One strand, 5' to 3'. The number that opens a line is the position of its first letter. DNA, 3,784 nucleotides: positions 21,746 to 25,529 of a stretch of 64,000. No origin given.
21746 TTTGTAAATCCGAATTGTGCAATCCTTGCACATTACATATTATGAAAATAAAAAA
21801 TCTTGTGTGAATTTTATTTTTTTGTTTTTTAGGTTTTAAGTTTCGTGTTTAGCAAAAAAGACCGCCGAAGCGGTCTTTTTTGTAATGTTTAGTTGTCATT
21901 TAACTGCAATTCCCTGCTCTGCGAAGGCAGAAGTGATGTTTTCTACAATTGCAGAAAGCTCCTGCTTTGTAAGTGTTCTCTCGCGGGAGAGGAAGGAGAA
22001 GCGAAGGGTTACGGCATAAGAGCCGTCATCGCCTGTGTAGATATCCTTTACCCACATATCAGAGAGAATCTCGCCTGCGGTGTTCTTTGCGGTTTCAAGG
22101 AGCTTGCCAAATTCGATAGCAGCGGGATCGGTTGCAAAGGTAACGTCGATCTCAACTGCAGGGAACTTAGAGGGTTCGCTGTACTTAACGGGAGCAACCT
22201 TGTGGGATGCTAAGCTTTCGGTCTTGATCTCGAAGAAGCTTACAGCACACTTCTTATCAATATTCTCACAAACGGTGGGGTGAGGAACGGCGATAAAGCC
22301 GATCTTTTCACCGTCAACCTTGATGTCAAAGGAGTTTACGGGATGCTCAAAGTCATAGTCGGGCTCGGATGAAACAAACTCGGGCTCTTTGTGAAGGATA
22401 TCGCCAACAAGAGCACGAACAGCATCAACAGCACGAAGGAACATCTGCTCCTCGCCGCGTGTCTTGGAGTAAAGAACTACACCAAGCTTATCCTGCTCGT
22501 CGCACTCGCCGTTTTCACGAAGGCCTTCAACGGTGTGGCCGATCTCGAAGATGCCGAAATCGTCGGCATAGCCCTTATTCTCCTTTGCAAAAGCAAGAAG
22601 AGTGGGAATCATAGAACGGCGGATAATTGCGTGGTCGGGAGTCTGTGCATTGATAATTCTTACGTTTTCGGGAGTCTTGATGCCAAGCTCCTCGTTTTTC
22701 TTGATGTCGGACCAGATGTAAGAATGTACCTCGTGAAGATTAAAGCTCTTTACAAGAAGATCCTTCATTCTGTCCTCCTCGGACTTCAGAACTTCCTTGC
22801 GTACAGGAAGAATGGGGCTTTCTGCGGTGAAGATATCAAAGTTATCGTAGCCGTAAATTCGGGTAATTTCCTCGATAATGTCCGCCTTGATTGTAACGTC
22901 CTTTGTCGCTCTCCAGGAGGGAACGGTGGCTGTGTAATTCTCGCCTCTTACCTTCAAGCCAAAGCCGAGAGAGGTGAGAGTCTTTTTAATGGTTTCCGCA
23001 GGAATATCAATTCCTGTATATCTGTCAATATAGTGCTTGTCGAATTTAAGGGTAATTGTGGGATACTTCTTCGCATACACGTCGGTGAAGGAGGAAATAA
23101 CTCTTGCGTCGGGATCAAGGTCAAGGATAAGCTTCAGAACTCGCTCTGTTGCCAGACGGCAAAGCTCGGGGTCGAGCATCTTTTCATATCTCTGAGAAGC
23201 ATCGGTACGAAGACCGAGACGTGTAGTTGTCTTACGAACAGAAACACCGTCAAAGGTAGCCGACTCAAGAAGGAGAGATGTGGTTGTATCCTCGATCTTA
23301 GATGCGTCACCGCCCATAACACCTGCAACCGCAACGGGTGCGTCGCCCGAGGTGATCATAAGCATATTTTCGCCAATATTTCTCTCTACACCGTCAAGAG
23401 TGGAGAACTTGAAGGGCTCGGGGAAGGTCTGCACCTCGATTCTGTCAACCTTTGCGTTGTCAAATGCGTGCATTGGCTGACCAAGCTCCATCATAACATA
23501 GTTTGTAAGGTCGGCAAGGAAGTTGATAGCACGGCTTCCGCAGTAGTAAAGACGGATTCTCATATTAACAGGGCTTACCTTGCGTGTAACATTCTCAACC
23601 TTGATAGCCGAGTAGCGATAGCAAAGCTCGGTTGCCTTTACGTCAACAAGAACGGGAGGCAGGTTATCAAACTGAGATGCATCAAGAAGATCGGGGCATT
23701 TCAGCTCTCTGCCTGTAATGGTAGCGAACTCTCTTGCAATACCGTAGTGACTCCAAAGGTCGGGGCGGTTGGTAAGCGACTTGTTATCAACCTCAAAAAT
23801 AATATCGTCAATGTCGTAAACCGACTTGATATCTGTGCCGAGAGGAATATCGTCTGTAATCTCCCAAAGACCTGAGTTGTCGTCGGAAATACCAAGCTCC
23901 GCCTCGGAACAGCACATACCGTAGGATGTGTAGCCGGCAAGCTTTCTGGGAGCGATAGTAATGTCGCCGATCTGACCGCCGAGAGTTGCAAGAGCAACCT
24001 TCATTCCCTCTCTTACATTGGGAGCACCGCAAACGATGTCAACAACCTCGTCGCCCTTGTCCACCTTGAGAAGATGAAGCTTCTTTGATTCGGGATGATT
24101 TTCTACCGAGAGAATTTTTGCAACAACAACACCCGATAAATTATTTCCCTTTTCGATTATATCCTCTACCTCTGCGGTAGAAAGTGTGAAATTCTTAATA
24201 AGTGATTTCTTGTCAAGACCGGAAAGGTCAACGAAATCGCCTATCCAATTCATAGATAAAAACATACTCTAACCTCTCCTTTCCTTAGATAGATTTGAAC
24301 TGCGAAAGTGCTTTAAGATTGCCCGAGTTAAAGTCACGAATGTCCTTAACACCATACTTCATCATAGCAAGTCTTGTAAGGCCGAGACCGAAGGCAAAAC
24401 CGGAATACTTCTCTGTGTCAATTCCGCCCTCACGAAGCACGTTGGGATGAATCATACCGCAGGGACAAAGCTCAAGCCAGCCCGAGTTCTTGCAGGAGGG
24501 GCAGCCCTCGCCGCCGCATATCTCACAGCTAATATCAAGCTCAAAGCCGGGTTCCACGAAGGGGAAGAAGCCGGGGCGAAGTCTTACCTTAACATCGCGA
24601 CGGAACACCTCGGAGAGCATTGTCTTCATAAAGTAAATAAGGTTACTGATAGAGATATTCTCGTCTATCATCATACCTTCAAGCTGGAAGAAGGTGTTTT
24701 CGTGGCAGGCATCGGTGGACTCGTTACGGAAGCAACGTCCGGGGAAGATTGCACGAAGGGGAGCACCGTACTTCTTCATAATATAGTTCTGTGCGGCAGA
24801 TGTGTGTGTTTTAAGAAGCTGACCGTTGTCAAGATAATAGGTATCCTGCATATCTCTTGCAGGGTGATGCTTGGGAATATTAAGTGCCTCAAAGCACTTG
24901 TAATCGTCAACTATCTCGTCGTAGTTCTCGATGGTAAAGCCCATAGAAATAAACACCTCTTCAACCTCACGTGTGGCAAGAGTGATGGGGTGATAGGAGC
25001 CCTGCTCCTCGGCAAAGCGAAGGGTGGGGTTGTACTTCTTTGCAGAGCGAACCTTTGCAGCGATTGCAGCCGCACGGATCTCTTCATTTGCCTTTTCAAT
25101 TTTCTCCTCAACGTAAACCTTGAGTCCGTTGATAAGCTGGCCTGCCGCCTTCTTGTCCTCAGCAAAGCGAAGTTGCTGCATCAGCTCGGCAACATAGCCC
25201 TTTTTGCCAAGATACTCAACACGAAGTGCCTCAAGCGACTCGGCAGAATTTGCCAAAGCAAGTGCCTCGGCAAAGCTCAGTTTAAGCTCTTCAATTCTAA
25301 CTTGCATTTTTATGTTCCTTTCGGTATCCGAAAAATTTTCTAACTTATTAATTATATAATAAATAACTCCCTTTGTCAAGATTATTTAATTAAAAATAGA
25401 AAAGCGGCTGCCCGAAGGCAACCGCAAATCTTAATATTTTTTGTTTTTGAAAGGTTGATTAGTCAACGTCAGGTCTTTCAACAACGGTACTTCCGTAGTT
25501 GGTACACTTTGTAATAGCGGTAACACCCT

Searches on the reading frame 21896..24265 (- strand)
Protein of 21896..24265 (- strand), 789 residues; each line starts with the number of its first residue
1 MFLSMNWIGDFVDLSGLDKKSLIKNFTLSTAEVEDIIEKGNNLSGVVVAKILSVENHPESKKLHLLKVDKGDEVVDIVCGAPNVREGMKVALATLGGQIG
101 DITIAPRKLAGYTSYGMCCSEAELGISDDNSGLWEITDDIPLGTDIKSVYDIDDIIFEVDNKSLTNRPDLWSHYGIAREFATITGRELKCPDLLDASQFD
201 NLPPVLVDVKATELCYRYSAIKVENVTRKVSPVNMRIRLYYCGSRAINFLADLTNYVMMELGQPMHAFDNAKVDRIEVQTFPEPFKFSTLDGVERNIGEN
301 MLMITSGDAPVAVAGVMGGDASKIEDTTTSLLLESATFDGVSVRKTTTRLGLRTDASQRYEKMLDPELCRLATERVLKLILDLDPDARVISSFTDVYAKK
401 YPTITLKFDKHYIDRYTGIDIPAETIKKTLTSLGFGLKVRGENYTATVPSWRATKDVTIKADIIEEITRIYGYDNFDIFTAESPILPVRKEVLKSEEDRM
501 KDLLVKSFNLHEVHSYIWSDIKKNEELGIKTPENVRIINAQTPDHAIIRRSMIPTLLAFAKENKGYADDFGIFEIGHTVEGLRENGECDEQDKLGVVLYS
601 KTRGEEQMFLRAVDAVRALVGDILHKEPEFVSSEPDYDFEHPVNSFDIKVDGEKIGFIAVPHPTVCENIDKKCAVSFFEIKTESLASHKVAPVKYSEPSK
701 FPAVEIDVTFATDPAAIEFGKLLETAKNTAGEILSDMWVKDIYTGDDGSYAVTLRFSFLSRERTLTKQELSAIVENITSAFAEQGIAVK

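Call 11: search_protein_families(library=pfam, proteins=[window:21896-24265:-], max_evalue=0.0001)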
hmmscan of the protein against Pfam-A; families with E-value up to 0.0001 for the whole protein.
window:21896-24265:- (789 aa): 5 families
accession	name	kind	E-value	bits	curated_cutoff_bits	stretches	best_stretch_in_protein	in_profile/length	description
PF03483.22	B3_4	-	2.6e-51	174.1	29.3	1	215-383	2-172/174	B3/4 domain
PF17759.6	tRNA_synthFbeta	-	1.8e-24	86.9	22.4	1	496-681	21-213/214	Phenylalanyl tRNA synthetase beta chain CLM domain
PF03484.21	B5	-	2.2e-20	73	28.6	1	407-473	2-67/67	tRNA synthetase B5 domain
PF01588.26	tRNA_bind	-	8.5e-20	71.1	27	1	46-144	1-95/96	Putative tRNA binding domain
PF03147.19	FDX-ACB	-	3.7e-14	53.3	31.1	1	699-784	1-88/94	Ferredoxin-fold anticodon binding domain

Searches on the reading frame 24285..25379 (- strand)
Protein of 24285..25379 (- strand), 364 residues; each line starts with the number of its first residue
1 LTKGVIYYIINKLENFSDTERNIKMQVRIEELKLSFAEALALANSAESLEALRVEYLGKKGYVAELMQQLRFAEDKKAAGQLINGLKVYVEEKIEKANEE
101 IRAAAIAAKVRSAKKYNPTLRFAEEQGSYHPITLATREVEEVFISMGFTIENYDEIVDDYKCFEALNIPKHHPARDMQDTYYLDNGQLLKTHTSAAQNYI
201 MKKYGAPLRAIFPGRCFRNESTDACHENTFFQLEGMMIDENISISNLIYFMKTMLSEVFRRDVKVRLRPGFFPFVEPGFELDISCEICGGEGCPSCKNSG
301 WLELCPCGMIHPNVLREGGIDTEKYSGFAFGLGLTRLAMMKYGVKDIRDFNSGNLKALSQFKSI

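Call 11: search_protein_families(library=pfam, proteins=[window:24285-25379:-], max_evalue=0.0001)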
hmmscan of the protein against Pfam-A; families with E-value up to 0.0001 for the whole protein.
window:24285-25379:- (364 aa): 2 families
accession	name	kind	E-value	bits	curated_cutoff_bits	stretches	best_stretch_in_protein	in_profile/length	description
PF01409.25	tRNA-synt_2d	-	8.2e-82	274.8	19.8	1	124-361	11-246/246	tRNA synthetases class II core domain (F)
PF02912.23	Phe_tRNA-synt_N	-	6.5e-16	58.5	22.3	1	45-109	2-68/69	Aminoacyl tRNA synthetase class II, N-terminal domain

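Call 39: list_cluster_members(proteins=[P0001, window:24285-25379:-, window:26888-27778:-, P0012, P0010])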
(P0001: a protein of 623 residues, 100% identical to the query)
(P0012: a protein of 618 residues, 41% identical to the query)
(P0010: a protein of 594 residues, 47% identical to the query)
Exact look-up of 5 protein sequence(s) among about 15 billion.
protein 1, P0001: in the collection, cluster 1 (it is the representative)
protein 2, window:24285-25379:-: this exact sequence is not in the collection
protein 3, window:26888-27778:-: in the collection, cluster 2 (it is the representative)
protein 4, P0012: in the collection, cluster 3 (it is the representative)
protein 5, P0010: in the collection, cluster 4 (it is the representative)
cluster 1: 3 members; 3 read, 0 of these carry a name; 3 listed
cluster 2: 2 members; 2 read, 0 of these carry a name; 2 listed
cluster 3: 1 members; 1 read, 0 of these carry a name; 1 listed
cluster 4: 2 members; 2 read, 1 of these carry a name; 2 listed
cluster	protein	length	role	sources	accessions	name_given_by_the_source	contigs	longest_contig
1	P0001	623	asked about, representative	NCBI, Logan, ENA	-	-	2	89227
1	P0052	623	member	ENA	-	-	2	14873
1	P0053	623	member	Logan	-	-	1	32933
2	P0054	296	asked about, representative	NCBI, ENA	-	-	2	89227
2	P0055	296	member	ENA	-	-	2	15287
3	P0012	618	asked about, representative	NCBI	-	-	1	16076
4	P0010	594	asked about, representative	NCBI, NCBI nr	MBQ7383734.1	MAG: UbiA family prenyltransferase, partial [Clostridia bacterium] | UbiA family prenyltransferase [Clostridia bacterium]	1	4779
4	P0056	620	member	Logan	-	-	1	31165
